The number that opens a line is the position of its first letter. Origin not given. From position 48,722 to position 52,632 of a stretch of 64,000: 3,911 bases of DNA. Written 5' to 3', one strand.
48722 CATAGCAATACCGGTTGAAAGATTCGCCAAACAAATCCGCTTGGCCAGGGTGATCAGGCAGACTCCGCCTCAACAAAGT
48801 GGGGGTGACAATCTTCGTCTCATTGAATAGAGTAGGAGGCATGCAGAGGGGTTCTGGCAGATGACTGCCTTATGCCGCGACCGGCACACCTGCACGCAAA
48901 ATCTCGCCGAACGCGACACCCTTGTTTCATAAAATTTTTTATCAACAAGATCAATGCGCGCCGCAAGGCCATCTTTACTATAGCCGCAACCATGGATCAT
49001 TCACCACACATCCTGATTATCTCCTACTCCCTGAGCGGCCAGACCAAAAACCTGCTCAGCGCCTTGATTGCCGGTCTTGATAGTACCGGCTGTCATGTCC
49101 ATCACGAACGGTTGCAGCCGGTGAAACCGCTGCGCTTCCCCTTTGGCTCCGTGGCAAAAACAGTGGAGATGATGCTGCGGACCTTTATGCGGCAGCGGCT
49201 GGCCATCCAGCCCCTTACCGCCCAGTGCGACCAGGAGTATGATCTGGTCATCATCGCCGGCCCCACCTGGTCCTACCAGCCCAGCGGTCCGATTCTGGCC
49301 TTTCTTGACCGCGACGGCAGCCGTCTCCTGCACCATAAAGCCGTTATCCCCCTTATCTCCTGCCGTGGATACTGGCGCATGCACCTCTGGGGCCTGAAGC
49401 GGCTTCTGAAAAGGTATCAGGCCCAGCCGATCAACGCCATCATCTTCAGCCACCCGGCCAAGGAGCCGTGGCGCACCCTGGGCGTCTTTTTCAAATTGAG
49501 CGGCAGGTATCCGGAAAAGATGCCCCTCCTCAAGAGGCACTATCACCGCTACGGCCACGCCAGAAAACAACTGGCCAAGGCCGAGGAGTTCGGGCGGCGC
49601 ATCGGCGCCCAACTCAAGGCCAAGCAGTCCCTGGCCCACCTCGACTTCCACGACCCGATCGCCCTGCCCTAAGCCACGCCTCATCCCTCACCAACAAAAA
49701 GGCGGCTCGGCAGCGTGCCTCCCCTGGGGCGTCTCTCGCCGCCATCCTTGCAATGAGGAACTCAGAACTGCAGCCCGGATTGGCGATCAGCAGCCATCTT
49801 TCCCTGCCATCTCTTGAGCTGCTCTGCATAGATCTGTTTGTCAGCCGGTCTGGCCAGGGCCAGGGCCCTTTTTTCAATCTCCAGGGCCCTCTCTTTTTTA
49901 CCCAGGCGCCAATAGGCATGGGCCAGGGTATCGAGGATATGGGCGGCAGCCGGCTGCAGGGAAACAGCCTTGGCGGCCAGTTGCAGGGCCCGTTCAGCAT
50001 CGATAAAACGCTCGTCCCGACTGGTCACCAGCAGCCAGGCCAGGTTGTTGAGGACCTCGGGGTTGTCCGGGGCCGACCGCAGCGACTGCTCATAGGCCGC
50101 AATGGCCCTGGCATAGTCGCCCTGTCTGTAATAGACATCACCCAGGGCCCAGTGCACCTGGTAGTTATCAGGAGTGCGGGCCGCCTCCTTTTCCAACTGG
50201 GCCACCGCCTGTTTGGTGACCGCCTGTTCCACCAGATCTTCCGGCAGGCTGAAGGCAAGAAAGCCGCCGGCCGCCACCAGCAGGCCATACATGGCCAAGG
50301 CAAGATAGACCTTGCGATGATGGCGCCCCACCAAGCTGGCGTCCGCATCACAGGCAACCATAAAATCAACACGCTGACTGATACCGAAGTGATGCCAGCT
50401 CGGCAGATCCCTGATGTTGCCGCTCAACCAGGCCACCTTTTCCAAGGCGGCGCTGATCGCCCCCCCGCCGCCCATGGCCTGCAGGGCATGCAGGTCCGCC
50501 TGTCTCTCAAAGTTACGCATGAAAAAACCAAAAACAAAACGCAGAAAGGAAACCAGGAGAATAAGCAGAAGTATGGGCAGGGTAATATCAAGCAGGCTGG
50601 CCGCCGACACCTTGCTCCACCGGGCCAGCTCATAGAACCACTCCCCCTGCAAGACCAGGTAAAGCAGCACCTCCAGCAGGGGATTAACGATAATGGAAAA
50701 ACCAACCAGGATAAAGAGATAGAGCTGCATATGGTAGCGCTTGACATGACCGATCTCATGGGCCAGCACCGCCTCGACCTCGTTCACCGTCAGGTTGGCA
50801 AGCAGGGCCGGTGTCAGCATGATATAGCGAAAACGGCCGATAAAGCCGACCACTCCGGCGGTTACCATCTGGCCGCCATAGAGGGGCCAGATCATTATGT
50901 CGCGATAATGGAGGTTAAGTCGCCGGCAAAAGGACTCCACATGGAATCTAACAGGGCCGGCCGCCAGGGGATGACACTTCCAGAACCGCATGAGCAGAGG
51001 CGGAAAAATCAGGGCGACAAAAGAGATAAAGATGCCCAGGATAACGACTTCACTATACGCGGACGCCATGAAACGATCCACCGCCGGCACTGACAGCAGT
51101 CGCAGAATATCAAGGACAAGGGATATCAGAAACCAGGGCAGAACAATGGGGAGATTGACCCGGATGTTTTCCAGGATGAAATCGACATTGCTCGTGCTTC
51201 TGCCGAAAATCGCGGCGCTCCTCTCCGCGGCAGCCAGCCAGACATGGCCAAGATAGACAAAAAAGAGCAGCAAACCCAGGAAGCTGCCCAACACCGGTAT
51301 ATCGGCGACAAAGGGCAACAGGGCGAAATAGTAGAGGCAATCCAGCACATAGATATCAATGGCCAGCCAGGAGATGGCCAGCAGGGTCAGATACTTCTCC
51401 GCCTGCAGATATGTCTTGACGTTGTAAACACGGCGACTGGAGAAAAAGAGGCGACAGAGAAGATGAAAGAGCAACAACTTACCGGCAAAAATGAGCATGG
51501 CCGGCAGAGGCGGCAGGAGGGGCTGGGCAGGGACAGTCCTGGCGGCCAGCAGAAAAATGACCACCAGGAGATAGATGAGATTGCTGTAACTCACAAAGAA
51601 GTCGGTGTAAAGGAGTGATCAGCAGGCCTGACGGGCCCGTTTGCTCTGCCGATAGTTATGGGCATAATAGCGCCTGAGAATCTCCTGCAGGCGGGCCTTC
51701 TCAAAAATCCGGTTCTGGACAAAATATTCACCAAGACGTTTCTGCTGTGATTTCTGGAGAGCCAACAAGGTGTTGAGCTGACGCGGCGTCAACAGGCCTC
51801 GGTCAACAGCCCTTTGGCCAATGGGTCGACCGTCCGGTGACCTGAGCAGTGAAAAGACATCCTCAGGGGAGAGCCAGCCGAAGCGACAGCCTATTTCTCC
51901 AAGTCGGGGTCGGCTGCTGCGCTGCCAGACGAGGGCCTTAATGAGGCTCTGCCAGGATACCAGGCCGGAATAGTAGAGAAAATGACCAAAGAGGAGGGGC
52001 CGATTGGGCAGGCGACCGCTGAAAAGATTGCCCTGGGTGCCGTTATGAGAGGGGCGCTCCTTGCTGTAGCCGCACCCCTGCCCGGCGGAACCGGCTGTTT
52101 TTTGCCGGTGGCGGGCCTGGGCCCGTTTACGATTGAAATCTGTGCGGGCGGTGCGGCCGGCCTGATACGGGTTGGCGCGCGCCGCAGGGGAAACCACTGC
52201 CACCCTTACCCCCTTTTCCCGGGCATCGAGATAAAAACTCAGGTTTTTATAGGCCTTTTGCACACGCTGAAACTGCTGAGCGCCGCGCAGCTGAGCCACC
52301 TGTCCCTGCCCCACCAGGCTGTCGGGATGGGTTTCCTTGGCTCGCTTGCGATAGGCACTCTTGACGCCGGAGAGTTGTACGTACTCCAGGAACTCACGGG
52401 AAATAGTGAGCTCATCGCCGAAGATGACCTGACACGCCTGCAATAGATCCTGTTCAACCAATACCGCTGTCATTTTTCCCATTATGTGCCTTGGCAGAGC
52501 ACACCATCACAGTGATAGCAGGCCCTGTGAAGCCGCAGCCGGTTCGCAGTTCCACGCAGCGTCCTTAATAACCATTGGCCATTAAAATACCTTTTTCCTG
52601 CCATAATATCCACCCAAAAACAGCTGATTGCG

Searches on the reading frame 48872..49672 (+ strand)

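Call 9: search_protein_families(library=pfam, proteins=[window:48872-49672:+], max_evalue=0.001)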
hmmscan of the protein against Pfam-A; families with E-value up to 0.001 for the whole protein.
window:48872-49672:+ (266 aa): 1 family
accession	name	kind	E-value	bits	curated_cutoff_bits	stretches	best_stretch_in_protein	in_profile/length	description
PF03358.20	FMN_red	-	0.00045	20.3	24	1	46-161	2-112/152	NADPH-dependent FMN reductase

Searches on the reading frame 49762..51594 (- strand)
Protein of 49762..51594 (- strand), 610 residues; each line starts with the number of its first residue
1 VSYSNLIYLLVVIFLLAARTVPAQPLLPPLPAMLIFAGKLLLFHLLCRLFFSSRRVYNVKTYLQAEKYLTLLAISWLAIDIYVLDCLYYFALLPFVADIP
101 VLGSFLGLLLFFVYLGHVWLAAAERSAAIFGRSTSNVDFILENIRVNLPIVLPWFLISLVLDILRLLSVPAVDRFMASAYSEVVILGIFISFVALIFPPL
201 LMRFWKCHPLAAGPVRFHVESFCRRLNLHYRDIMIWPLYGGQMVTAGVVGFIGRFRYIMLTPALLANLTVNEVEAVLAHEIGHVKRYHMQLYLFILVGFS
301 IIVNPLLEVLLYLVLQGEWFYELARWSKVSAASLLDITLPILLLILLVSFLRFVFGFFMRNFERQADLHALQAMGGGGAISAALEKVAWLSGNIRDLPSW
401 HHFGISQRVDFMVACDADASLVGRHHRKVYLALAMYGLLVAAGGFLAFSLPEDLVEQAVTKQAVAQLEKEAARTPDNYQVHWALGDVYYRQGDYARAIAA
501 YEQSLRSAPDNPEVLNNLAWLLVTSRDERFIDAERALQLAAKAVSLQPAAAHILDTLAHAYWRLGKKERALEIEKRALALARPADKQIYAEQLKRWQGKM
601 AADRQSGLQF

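Call 9: search_protein_families(library=pfam, proteins=[window:49762-51594:-], max_evalue=0.001)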
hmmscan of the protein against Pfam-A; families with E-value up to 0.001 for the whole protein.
window:49762-51594:- (610 aa): 19 families
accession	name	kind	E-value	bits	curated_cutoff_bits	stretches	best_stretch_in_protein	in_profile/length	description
PF01435.24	Peptidase_M48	-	7.8e-14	52.3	20.3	1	246-388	38-165/186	Peptidase family M48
PF13432.12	TPR_16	-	8.3e-11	42.6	32.7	1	461-512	14-65/65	Tetratricopeptide repeat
PF13424.12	TPR_12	-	2.2e-10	41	30.1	3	481-538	6-69/77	Tetratricopeptide repeat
PF07719.23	TPR_2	-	4.1e-10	39.4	27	1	480-511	3-34/34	Tetratricopeptide repeat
PF13414.12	TPR_11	-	7.7e-10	38.7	26.8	1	485-519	1-35/42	TPR repeat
PF13181.12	TPR_8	-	1e-09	38.2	25.7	1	479-511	2-34/34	Tetratricopeptide repeat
PF13176.12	TPR_7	-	2.4e-09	37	27.9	1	483-512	4-33/36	Tetratricopeptide repeat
PF23914.1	TPR_CcmH_CycH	-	6.9e-09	36.2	42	1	470-587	42-157/158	Cytochrome c-type biogenesis protein H TPR domain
PF14559.12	TPR_19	-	8.5e-09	36.1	25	1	460-519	7-66/68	Tetratricopeptide repeat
PF13431.12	TPR_17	-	3.8e-08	33.4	24.4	0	500-523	1-24/34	Tetratricopeptide repeat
PF13428.12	TPR_14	-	1.7e-07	31.7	23.5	1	480-519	3-42/44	Tetratricopeptide repeat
PF23558.1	TPR_P4H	-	3e-06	27.7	27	0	550-581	41-72/91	Prolyl 4-hydroxylase peptide-substrate-binding domain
PF13374.12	TPR_10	-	3.9e-06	27.1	27.5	0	551-582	2-33/42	Tetratricopeptide repeat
PF00515.34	TPR_1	-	1.4e-05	25.2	27.8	1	484-511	7-34/34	Tetratricopeptide repeat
PF24575.1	TPR_Slam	-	3.3e-05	24.7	35.2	1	474-526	43-95/104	Surface lipoprotein assembly modifier, N-terminal TPR repeats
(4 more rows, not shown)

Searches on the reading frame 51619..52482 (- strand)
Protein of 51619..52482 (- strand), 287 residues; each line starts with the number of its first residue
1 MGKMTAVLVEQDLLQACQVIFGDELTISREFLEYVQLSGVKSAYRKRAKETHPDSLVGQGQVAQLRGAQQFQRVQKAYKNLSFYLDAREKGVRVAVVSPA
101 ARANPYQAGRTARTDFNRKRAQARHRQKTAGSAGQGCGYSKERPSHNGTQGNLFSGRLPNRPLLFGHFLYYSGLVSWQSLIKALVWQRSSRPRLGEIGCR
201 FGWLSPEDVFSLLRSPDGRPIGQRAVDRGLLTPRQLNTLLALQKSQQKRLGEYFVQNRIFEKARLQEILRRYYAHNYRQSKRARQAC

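Call 9: search_protein_families(library=pfam, proteins=[window:51619-52482:-], max_evalue=0.001)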
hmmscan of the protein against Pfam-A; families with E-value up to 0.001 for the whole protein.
window:51619-52482:- (287 aa): 1 family
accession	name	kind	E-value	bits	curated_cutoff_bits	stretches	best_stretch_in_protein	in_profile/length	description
PF00226.36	DnaJ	-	1.5e-06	28.6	27.8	1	38-82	15-54/63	DnaJ domain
